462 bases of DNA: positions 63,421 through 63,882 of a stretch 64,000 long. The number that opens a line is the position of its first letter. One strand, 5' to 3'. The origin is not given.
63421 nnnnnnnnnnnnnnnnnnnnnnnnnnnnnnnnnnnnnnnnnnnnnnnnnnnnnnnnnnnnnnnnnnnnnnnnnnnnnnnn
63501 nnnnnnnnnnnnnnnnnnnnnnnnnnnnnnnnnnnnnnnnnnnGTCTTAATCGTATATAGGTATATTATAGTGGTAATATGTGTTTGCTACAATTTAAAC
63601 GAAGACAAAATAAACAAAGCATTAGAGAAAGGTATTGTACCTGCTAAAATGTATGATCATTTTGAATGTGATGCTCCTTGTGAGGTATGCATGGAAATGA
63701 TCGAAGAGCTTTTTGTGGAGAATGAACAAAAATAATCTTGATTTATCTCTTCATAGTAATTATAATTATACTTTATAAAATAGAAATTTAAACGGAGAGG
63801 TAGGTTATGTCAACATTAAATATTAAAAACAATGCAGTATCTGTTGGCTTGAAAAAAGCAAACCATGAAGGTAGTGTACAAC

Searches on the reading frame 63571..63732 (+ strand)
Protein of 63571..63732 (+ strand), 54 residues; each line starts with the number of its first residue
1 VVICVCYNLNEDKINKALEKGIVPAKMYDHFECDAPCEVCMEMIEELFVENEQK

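Call 72: search_protein_families(library=pfam, proteins=[window:63571-63732:+], max_evalue=0.01)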
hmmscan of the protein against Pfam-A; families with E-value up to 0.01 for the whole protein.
window:63571-63732:+ (54 aa): 1 family
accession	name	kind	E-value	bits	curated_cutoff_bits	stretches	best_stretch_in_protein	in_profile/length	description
PF04324.20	Fer2_BFD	-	0.0018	19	26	1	2-48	1-48/50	BFD-like [2Fe-2S] binding domain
